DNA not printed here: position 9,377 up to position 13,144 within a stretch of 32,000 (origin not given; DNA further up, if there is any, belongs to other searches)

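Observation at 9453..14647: Zn-ribbon / class III cyclase / STAND NTPase / TPR protein coupled to an uncharacterised HD protein, with a convergent patatin lipase: candidate undescribed nucleotide-signalling sensor-effector system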

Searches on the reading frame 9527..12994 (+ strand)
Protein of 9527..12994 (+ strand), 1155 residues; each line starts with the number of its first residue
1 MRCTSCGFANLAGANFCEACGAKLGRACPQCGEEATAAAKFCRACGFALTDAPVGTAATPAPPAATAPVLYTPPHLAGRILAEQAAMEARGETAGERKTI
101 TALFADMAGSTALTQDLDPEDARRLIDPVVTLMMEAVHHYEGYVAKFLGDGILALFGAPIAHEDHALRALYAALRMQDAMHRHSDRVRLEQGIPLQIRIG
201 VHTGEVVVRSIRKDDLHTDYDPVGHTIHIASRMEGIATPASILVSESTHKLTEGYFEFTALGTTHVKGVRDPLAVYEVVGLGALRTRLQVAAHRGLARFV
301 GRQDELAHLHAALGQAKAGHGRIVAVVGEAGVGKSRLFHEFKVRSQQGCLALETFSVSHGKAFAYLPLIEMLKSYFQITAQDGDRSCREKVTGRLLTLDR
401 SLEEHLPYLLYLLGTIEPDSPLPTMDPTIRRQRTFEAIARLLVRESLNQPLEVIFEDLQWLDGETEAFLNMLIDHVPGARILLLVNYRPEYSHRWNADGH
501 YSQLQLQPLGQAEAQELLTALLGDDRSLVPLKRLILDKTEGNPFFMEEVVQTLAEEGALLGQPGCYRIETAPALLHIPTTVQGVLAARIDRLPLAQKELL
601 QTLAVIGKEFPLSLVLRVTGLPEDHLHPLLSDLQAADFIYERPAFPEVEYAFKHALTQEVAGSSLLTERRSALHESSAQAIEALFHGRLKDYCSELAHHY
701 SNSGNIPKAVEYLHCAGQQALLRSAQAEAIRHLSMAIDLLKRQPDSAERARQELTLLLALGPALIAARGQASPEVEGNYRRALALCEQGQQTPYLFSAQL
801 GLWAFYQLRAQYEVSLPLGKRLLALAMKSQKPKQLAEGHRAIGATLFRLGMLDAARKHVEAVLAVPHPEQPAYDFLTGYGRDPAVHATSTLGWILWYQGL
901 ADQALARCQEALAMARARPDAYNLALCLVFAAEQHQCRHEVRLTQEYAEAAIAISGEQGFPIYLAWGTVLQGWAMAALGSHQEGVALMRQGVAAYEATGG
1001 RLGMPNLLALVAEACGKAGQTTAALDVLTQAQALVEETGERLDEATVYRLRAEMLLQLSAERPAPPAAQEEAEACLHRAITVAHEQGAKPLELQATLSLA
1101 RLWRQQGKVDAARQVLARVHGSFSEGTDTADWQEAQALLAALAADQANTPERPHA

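Call 3: search_protein_families(library=pfam, proteins=[window:9527-12994:+], max_evalue=0.01)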
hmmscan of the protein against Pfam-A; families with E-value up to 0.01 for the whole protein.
window:9527-12994:+ (1155 aa): 13 families
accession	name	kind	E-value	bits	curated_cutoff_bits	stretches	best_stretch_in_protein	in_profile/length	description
PF00211.25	Guanylate_cyc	-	6.8e-26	91.4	21.9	1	97-276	6-179/183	Adenylate and Guanylate cyclase catalytic domain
PF13191.12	AAA_16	-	1.3e-21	78.3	32.6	1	298-482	1-165/167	AAA ATPase domain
PF12773.13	DZR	-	4.9e-10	39.9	27.3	1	3-46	1-45/45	Double zinc ribbon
PF13240.11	Zn_Ribbon_1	-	6.2e-10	39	25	2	3-24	2-23/23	zinc-ribbon domain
PF13424.12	TPR_12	-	7.5e-08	32.9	30.1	0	800-864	7-73/77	Tetratricopeptide repeat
PF13248.11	Zn_ribbon_3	-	3.2e-05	23.7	27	0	27-46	4-23/26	zinc-ribbon domain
PF24463.1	DUF7577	-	0.00081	19.4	28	0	26-46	3-23/27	Domain of unknown function (DUF7577)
PF07719.23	TPR_2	-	0.00096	19.5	27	0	836-864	1-29/34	Tetratricopeptide repeat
PF10571.15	UPF0547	-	0.0026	18.3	29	0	27-47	2-22/26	Uncharacterised protein family UPF0547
PF13401.12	AAA_22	-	0.0038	18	27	0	320-469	4-104/130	AAA domain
PF13432.12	TPR_16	-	0.0049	17.7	32.7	1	1070-1118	14-56/65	Tetratricopeptide repeat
PF05729.18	NACHT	-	0.0062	16.8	26.7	0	322-357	1-36/167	NACHT domain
PF10923.14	BrxC_BrxD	-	0.0092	15.4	22.2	0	294-358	21-86/414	BREX system ATP-binding protein BrxC/D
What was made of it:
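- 9533..9664 (+): Double zinc ribbon, aa 3-46. Pfam DZR E 5e-10 and Zn_Ribbon_1 E 6e-10 (call 3).
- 10418..10972 (+): STAND-type NTPase (AAA_16), aa 298-482, with Walker A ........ and Walker B-like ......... Pfam AAA_16 E 1e-21 (call 3).
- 11924..12880 (+): C-terminal helical-repeat (TPR) region, aa ~800-1118, the presumed sensor. Pfam TPR_12, TPR_2 and TPR_16 hits (call 3).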

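Call 4: search_protein_families(library=padloc, proteins=[window:9527-12994:+], max_evalue=0.01)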
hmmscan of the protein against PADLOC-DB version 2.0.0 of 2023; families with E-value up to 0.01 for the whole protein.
window:9527-12994:+ (1155 aa): 12 families
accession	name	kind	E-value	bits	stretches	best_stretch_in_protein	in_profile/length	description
PDLC00734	PycC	-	5e-18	63.4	1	86-235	175-322/374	Pycsar cyclase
PDLC02370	PycC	-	6.6e-15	53.3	1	94-205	77-189/340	-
PDLC02367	PycC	-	2e-13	48.3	1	99-252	43-192/226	-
PDLC02369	PycC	-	1.9e-12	45.3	1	97-250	44-189/248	-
PDLC00764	PycC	-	1.8e-09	35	1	95-202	90-201/449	Pycsar cyclase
PDLC00763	PycC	-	2.4e-09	34.9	1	99-250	53-205/268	Pycsar cyclase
PDLC00765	PycC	-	2.9e-08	31.2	1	100-252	258-412/477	Pycsar cyclase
PDLC00767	PycC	-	8.3e-08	29.9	1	92-202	85-197/337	Pycsar cyclase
PDLC00761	PycC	-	2.5e-07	27.9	1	100-205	106-213/438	Pycsar cyclase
PDLC00766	PycC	-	1.6e-05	22.4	1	98-247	43-190/232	Pycsar cyclase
PDLC02366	PycC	-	0.00069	16.7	1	95-210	273-392/486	-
PDLC02368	PycC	-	0.0058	14.2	1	95-239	40-184/234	-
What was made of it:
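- On STAND NTPase with repeat sensor (Avs/NLR-like defence proteins): PADLOC gives only PycC hits, and only on the cyclase domain (call 4).
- On Pycsar: No cNMP_binding hit in the HD or patatin protein (calls 3, 4).
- Closest known: Pycsar. Same: PADLOC PycC models match the cyclase domain (E 5e-18; call 4).
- Closest known: Pycsar. Different: No effector with a cNMP-binding domain fused to TM or TIR (calls 3, 4).
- The cyclase domain matches PADLOC PycC models (best E 5e-18; call 4).
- Tried and rejected: PADLOC on the three proteins gave only PycC hits on the cyclase domain and weak partial lipase hits (call 4).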

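Call 5: search_protein_families(library=ncbifam, proteins=[window:9527-12994:+], max_evalue=0.01)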
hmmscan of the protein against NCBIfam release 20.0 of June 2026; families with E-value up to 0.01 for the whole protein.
window:9527-12994:+ (1155 aa): 3 families
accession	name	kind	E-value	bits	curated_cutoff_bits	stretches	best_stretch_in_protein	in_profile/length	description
TIGR03903.1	TOMM_kin_cyc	equivalog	4.9e-130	435.4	705.75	1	88-1100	276-1265/1267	TOMM system kinase/cyclase fusion protein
NF058673.1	LipAdnlyCyLipJMY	equivalog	4.5e-15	55.3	800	1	87-276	283-447/449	bifunctional lipase/adenylate cyclase LipJ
NF011149.0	PRK14559.1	equivalog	1.4e-05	24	374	1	2-50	3-52/642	serine/threonine phosphatase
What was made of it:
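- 11924..12880 (+): TIGR03903 aligns over aa 88-1100 (call 5).
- On TOMM kinase/cyclase fusion (TIGR03903): 435 bits against a cut-off of 705.75; the model is matched only from position 276 onward; no kinase domain (calls 3, 5).
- Closest known: Mycobacterial cyclase-ATPase-TPR-LuxR proteins. Same: TIGR03903 aligns over aa 88-1100 (435 bits; call 5).
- Closest known: Mycobacterial cyclase-ATPase-TPR-LuxR proteins. Different: The score is below the TIGR03903 cut-off of 705.75 (call 5).
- No protein of the trio has a recognisable cNMP-binding, GAF or CARF/SAVED domain (calls 3-5).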

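Call 17: search_solved_structures(query=window:9527-12991:+, max_evalue=0.001, show_alignments=3)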
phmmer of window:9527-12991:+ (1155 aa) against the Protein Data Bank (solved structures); distinct sequences matched with E-value up to 0.001: 59.
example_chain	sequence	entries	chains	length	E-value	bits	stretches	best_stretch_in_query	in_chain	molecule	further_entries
2w01_A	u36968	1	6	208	3.3e-30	108.3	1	93-283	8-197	ADENYLATE CYCLASE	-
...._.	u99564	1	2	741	8e-30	107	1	92-283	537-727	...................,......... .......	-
3r5g_A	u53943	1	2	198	2.6e-21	78.9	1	95-280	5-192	CyaB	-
1wc0_A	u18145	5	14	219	4.1e-15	58.3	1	94-250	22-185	ADENYLATE CYCLASE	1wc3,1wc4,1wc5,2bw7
1wc1_A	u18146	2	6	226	6.6e-15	57.7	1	95-250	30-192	ADENYLATE CYCLASE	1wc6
5oyh_A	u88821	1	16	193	4.3e-14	54.9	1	94-269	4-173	Nucleotide cyclase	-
6aoa_A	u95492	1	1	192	5e-13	51.4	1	94-280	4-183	Bacterio-rhodopsin/guanylyl cyclase 1 fusion protein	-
3mr7_A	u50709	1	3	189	1.6e-12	49.8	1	95-279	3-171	Adenylate/guanylate cyclase/hydrolase, alpha/beta fold family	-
6sir_A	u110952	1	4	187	2e-12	49.4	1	94-269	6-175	Nucleotide cyclase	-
9bcv_A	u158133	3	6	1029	3.5e-12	48.6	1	87-277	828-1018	Atrial natriuretic peptide receptor 1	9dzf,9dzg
9dzh_A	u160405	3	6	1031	3.5e-12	48.6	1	87-277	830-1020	Atrial natriuretic peptide receptor 1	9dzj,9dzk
9bcl_A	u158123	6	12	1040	3.6e-12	48.6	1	87-277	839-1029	Atrial natriuretic peptide receptor 1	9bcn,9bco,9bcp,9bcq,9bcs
3et6_A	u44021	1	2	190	4e-12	48.4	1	94-268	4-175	Soluble guanylyl cyclase beta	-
6ao9_A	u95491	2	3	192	3.1e-11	45.5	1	94-280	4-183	Bacterio-rhodopsin/guanylyl cyclase 1 fusion protein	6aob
5o5k_A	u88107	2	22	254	2.8e-10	42.3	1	81-269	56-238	Adenylate cyclase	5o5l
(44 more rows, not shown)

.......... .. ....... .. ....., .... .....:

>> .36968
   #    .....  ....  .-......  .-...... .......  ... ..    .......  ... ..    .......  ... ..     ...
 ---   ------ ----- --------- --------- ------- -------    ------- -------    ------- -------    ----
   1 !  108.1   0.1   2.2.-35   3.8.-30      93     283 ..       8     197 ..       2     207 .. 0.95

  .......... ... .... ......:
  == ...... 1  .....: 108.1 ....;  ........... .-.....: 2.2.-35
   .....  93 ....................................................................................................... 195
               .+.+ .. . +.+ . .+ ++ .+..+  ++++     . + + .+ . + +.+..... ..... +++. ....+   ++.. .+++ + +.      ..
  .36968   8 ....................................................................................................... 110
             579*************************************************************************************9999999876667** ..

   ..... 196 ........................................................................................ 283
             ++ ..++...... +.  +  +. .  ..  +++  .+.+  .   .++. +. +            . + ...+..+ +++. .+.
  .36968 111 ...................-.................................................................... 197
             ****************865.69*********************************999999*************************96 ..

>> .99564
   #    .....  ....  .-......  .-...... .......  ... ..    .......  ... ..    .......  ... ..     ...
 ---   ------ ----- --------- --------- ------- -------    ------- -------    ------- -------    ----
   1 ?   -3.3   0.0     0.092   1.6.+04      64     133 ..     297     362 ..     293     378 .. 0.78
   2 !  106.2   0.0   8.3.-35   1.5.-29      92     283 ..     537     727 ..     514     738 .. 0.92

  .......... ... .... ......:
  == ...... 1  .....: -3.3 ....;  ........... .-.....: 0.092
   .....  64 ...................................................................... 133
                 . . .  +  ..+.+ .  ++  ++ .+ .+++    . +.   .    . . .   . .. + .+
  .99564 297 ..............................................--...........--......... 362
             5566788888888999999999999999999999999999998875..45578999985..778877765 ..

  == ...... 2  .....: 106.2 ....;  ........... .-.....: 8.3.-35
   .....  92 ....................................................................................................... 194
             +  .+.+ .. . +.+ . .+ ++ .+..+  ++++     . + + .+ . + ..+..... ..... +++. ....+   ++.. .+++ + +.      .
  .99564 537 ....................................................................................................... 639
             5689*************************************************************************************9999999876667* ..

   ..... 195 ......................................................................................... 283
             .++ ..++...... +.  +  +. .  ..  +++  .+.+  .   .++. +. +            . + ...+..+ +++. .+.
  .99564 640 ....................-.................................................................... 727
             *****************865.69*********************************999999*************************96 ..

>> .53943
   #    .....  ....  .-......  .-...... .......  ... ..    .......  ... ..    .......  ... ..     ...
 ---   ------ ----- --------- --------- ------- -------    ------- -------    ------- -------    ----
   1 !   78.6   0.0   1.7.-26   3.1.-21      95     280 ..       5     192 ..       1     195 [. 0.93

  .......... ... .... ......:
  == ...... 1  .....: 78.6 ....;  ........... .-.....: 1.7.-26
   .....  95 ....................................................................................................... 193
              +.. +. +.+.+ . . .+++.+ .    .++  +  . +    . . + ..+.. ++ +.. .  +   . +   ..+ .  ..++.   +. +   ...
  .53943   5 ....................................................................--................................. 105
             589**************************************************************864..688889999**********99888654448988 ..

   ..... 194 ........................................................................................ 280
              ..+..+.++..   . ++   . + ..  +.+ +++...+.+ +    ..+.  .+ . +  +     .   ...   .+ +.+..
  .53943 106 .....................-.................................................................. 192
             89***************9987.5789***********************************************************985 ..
